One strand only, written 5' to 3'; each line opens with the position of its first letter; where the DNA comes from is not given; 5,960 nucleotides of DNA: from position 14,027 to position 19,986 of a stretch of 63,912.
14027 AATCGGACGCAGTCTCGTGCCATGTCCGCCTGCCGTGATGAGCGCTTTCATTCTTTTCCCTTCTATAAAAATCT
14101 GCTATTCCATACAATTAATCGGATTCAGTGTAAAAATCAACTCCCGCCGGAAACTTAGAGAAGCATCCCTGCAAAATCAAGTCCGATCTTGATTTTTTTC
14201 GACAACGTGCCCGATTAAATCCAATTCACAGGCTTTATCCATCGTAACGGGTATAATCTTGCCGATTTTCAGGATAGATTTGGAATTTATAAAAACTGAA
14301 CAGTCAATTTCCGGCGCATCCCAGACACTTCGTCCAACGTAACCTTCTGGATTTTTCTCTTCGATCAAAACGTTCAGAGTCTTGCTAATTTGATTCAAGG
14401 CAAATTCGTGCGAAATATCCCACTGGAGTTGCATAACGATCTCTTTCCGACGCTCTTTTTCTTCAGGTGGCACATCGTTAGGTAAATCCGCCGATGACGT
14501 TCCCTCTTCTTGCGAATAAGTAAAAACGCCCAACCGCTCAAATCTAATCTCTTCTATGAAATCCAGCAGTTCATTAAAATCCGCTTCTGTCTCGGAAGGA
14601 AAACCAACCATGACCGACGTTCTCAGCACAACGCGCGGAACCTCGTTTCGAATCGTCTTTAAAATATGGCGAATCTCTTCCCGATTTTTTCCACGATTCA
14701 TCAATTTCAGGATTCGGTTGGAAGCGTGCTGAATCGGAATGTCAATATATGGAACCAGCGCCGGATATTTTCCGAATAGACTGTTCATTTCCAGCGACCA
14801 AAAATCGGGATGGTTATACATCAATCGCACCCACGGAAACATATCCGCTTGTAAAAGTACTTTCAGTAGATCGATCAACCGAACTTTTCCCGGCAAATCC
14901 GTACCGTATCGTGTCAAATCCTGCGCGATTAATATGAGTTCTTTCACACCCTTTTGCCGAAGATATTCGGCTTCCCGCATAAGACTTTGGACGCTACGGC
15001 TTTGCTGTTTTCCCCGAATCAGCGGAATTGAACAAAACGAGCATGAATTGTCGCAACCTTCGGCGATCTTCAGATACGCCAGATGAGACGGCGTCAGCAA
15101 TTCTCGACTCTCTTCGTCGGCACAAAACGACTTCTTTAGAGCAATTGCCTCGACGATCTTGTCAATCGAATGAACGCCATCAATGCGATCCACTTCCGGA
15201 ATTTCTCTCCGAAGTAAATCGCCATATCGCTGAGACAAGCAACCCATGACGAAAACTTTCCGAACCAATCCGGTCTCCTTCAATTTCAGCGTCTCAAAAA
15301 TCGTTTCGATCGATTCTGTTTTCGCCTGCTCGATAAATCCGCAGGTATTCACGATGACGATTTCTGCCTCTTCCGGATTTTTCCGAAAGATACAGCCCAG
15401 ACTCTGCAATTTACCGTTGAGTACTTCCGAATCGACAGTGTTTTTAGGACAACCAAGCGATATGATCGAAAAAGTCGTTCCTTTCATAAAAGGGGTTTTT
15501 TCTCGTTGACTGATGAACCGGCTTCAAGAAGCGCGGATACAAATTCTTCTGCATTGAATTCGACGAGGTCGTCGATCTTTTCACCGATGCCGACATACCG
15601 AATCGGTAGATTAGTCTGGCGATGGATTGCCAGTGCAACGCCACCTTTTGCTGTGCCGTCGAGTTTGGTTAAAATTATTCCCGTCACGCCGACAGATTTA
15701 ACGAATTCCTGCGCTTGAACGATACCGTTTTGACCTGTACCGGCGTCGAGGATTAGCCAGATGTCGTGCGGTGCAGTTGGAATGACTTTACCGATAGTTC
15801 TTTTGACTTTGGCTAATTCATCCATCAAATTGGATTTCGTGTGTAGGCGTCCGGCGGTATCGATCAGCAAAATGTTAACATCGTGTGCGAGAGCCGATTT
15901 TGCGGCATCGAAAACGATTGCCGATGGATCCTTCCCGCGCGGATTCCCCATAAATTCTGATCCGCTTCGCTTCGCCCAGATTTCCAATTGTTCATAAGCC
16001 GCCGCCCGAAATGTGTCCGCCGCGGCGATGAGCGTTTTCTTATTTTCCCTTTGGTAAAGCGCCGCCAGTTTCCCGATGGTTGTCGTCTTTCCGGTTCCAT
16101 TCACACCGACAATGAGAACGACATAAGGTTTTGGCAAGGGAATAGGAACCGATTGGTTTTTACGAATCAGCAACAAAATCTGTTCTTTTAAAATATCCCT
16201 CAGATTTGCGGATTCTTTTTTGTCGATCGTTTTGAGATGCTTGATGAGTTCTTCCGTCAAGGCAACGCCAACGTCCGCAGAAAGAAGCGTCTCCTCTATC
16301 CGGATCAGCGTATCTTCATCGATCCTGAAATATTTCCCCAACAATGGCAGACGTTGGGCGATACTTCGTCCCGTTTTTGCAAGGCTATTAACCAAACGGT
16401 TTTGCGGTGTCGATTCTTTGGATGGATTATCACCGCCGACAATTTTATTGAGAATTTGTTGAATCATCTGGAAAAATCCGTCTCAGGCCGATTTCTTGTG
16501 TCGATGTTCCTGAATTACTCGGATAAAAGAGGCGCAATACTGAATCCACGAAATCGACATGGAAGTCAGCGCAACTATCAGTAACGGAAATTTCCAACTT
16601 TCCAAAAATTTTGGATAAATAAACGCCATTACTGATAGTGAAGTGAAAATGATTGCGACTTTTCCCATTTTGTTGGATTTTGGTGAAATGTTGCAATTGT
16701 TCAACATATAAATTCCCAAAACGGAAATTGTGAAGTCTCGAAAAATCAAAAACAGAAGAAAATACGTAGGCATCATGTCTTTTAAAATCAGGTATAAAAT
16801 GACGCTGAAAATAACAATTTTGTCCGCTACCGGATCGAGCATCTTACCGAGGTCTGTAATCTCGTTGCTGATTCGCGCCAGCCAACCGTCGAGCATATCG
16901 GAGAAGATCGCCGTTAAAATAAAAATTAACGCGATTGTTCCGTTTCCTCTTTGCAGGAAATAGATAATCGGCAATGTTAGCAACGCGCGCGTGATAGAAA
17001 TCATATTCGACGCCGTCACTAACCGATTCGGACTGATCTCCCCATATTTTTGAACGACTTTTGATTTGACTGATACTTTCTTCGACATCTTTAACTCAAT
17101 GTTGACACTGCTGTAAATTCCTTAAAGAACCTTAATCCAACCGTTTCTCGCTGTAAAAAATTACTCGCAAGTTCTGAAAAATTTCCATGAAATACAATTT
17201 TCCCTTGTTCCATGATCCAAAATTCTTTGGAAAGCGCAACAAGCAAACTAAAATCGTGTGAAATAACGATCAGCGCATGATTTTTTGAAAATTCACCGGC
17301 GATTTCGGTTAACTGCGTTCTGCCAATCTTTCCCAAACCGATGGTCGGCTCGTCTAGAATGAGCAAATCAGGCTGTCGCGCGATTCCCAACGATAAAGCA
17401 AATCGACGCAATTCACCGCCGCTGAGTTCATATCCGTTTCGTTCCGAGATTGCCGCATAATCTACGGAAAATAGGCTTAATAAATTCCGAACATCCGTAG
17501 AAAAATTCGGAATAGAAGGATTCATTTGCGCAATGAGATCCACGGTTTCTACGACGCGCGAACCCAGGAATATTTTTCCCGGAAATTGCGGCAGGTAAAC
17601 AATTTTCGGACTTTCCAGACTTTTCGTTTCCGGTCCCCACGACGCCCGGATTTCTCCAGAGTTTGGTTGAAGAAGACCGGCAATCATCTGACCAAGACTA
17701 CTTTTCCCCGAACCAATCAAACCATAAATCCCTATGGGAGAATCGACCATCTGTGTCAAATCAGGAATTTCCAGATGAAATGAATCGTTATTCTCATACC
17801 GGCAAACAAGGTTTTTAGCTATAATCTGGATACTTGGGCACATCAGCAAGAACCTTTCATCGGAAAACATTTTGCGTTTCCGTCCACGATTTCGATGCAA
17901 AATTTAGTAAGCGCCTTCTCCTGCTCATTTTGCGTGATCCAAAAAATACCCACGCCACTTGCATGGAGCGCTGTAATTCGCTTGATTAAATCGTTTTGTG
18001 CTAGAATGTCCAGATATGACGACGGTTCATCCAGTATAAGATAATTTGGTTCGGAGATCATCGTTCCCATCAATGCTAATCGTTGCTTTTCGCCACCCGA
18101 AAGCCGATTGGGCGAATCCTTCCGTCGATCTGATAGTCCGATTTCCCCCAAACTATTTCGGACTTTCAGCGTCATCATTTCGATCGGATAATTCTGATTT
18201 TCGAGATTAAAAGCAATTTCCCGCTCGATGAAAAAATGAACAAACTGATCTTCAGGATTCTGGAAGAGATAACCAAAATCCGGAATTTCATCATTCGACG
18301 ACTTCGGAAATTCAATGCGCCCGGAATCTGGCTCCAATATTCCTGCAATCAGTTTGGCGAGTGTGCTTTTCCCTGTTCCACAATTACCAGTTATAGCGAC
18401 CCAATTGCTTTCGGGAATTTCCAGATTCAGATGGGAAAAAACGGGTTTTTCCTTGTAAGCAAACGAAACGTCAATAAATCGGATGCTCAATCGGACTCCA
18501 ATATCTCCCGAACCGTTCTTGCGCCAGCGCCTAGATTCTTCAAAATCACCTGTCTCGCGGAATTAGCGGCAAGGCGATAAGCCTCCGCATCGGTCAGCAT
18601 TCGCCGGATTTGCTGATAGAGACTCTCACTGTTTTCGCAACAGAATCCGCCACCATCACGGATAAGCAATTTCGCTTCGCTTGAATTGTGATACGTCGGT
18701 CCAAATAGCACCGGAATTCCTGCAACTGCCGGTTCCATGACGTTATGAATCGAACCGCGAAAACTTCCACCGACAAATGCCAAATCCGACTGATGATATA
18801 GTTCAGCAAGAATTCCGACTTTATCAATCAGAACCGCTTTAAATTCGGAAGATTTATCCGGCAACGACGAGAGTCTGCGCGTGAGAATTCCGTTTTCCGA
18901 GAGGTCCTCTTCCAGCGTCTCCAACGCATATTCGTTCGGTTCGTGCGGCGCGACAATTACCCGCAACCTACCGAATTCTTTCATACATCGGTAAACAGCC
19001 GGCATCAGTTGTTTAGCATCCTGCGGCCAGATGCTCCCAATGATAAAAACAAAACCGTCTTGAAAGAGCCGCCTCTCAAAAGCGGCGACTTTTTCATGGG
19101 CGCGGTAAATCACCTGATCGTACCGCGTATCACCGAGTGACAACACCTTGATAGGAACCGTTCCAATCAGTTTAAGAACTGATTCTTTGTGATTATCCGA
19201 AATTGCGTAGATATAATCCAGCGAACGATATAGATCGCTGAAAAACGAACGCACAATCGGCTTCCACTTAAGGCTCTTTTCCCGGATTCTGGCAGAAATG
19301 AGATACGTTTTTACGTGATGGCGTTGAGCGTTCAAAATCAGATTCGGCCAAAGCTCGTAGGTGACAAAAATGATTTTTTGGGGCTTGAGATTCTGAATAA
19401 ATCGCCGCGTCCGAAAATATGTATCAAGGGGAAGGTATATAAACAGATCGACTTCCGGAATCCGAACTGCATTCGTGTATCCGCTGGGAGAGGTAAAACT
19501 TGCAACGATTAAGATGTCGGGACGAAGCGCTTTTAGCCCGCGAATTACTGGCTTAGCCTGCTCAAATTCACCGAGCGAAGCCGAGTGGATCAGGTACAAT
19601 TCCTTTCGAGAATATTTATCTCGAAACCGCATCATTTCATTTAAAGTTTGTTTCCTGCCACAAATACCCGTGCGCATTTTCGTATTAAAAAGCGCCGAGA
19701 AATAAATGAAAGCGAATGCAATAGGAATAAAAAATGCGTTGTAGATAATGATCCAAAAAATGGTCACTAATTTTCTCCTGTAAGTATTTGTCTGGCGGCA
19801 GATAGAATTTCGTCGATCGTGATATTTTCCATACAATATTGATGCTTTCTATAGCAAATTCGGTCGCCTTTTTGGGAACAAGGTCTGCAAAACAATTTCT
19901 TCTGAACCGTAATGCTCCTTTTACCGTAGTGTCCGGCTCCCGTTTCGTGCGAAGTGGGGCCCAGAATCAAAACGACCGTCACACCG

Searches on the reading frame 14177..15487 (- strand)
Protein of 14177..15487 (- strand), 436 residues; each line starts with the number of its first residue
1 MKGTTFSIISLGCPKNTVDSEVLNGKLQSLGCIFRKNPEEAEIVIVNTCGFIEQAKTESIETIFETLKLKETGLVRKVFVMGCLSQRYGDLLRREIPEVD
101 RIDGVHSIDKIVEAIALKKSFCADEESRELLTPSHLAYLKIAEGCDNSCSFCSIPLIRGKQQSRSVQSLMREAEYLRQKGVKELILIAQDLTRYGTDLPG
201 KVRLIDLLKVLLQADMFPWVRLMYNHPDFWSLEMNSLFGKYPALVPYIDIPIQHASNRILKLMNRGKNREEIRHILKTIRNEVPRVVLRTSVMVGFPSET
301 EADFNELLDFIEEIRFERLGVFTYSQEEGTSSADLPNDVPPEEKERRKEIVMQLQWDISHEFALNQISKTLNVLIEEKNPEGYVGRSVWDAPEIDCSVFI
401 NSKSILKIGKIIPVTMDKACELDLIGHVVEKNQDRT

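Call 86: search_protein_families(library=pfam, proteins=[window:14177-15487:-], max_evalue=0.00001)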
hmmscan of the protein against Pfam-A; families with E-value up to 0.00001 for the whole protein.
window:14177-15487:- (436 aa): 3 families
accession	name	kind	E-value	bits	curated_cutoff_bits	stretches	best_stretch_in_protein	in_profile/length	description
PF00919.26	UPF0004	-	2.8e-22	79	27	1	6-102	2-96/98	Uncharacterized protein family UPF0004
PF04055.27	Radical_SAM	-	4.5e-22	79.4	29.5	1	141-311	3-166/166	Radical SAM superfamily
PF18693.7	TRAM_2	-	3.5e-15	56.4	27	1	369-429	3-63/63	TRAM domain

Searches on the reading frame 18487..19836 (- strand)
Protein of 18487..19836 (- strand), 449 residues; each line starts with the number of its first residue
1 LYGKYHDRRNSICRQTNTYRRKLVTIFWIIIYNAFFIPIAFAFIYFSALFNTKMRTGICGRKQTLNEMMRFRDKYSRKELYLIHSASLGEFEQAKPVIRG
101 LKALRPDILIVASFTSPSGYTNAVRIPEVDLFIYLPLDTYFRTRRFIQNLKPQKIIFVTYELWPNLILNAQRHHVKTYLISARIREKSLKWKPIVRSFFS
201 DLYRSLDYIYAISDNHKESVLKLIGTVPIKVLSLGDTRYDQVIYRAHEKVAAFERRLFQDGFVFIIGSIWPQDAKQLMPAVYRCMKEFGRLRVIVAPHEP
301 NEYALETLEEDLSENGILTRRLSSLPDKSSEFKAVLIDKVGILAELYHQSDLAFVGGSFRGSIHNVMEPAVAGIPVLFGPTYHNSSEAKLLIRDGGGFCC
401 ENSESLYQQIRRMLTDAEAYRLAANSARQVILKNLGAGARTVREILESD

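Call 86: search_protein_families(library=pfam, proteins=[window:18487-19836:-], max_evalue=0.00001)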
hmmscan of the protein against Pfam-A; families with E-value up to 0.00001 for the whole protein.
window:18487-19836:- (449 aa): 1 family
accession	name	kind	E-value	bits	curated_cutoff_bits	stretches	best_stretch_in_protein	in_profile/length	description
PF04413.22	Glycos_transf_N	-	1.3e-40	139.3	23.9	1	67-241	5-179/179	3-Deoxy-D-manno-octulosonic-acid transferase (kdotransferase)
